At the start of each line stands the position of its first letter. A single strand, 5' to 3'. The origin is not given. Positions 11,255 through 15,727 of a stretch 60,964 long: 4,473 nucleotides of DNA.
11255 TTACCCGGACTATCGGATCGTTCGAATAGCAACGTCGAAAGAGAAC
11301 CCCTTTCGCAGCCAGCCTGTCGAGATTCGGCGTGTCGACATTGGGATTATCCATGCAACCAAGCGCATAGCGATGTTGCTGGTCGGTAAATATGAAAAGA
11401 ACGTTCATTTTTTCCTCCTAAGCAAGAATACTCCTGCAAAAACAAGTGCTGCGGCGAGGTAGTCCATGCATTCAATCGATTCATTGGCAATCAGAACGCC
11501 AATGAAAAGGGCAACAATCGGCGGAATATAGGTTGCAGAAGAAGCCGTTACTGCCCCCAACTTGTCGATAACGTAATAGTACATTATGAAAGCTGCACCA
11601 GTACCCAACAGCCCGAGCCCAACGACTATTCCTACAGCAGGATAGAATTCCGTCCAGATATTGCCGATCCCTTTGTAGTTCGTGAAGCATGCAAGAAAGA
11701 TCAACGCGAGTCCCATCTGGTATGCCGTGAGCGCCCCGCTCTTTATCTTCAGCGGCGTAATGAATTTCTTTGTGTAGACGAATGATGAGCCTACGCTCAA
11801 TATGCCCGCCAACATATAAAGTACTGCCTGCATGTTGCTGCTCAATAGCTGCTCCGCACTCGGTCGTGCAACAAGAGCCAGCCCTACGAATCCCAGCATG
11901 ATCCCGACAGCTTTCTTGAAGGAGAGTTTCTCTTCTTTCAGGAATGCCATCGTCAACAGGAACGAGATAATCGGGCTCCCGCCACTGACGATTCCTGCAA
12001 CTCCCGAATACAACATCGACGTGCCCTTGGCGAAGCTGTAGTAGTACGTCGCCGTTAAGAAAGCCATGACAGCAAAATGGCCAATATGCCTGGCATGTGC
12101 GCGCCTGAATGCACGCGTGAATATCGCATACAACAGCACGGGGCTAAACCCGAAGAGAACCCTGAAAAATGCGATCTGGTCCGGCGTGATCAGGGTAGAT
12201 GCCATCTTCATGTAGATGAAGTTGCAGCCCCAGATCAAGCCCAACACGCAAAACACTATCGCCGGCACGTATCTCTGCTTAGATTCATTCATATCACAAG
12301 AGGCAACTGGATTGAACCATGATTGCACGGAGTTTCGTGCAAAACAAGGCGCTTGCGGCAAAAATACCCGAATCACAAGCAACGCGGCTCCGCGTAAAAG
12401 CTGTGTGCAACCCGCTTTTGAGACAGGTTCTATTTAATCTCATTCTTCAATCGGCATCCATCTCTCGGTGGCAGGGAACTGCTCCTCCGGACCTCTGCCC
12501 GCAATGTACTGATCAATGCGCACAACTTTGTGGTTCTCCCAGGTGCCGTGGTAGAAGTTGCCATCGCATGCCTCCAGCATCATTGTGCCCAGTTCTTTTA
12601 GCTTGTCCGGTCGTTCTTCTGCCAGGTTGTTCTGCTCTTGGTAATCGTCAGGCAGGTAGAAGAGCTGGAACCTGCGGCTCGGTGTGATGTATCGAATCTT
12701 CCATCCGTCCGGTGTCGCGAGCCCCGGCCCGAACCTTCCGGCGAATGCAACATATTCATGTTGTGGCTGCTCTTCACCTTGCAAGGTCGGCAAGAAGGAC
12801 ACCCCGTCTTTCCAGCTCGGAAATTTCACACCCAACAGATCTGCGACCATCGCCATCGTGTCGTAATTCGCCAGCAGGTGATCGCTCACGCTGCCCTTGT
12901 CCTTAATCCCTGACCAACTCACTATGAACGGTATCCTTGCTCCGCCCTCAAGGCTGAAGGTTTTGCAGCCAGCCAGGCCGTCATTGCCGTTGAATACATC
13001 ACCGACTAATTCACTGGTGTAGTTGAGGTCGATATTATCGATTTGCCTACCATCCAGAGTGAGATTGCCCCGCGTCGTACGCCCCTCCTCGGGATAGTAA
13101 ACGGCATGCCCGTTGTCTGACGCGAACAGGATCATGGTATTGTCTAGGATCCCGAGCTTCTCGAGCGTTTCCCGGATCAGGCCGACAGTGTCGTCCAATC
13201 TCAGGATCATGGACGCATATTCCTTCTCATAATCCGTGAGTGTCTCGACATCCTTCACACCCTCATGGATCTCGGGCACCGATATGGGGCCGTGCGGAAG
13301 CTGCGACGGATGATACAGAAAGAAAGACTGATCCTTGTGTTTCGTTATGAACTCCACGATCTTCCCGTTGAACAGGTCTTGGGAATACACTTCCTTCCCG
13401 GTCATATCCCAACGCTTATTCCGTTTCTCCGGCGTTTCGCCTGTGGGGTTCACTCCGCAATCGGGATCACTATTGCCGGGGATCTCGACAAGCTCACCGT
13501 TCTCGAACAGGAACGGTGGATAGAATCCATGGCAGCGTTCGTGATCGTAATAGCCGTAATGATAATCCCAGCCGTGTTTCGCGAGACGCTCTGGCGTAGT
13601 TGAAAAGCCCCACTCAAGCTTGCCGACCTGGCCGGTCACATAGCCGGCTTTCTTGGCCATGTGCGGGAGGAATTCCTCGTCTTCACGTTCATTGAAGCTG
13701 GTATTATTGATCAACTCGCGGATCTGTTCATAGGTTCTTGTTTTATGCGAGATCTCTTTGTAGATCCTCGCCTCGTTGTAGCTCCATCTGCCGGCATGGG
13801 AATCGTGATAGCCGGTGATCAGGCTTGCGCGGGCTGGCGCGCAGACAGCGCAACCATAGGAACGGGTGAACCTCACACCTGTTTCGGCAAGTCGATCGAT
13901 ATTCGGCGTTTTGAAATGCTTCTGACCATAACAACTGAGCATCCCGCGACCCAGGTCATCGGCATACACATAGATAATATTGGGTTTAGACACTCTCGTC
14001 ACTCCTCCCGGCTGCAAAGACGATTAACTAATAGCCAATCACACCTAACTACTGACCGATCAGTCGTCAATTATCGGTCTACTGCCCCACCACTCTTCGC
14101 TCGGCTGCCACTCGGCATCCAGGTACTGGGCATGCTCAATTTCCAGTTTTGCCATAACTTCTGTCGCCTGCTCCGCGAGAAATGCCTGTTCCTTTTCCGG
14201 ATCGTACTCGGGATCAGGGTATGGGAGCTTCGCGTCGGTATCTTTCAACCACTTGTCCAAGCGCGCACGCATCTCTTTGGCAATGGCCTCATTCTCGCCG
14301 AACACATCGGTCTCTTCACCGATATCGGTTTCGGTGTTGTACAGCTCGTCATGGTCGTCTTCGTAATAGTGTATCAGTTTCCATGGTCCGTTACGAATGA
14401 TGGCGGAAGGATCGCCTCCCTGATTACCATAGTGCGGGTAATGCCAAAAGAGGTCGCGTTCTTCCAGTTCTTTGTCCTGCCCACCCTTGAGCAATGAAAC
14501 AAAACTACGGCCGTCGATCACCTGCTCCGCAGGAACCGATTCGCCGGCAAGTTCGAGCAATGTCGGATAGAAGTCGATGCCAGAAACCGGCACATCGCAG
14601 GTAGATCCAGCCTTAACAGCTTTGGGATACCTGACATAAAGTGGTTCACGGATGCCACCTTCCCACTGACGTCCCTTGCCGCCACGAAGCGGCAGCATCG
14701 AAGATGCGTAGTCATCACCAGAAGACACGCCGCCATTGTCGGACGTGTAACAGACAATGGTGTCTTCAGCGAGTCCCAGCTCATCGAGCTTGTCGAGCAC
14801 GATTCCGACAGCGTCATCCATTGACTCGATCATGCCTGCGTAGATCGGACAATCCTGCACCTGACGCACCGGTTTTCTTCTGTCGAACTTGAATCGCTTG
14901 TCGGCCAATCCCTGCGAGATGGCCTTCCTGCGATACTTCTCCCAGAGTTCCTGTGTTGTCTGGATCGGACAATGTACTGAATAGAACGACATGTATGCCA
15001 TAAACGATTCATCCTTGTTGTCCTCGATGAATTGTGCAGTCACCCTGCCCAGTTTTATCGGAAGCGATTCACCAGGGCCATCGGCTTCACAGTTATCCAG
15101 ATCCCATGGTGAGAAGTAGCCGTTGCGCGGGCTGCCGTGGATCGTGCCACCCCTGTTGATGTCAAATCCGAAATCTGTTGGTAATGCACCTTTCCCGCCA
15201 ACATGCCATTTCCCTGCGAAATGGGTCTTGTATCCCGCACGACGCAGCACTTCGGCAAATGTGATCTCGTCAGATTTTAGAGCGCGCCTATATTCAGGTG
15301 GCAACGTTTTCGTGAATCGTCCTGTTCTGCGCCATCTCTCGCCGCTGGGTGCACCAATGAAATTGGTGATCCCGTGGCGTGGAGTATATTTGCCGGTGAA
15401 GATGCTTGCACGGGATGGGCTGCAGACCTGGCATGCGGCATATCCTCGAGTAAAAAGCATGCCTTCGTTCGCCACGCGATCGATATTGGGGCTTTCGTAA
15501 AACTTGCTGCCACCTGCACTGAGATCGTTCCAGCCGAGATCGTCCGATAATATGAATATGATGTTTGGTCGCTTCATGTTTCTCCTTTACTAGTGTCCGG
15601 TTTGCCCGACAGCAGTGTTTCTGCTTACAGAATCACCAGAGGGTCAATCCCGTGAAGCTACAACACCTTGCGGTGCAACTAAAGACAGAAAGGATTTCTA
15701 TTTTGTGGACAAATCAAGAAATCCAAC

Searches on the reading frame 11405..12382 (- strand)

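Call 6: search_protein_families(library=pfam, proteins=[window:11405-12382:-])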
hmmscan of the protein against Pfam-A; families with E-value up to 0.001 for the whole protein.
window:11405-12382:- (325 aa): 1 family
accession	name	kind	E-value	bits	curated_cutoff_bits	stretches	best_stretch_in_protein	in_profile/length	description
PF00892.27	EamA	-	4.2e-34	118.2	28.2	2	186-321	3-133/135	EamA-like transporter family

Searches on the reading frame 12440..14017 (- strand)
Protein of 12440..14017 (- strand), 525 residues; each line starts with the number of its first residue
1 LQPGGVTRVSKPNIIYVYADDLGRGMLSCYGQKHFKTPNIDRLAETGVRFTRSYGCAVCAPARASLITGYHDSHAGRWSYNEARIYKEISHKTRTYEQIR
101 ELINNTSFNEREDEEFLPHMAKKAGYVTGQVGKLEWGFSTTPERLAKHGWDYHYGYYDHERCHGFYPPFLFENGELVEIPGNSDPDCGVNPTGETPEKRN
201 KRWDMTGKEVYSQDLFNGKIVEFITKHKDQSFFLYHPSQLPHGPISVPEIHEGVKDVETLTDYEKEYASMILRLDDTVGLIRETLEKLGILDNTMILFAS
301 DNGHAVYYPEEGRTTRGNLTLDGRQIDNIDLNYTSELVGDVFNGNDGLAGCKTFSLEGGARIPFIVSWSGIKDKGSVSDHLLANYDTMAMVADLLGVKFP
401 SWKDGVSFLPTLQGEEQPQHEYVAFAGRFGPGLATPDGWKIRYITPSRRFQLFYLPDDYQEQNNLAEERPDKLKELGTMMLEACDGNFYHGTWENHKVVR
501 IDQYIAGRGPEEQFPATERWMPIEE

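Call 6: search_protein_families(library=pfam, proteins=[window:12440-14017:-])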
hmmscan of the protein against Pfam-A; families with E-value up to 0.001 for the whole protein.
window:12440-14017:- (525 aa): 3 families
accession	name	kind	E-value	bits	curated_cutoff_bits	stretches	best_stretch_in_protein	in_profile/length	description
PF00884.28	Sulfatase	-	7.2e-42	144.2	25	1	12-397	1-301/301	Sulfatase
PF16347.10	SGSH_C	-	3.3e-07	31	29.3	1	352-468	8-134/154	N-sulphoglucosamine sulphohydrolase, C-terminal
PF01663.27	Phosphodiest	-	4.5e-06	26.9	23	0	33-74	16-59/342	Type I phosphodiesterase / nucleotide pyrophosphatase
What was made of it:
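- Checked: Five sulfatase ORFs (12440-20428) and a GH43-like ORF lie directly upstream (call 6).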

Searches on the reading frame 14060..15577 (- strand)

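Call 6: search_protein_families(library=pfam, proteins=[window:14060-15577:-])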
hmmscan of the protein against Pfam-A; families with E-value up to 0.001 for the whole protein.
window:14060-15577:- (505 aa): 3 families
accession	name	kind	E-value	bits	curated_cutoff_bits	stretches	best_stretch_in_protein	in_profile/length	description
PF00884.28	Sulfatase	-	2e-51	175.5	25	1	4-345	1-300/301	Sulfatase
PF16347.10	SGSH_C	-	3e-21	76.6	29.3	1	305-442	12-150/154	N-sulphoglucosamine sulphohydrolase, C-terminal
PF01663.27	Phosphodiest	-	1.1e-06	28.9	23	1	7-286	2-224/342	Type I phosphodiesterase / nucleotide pyrophosphatase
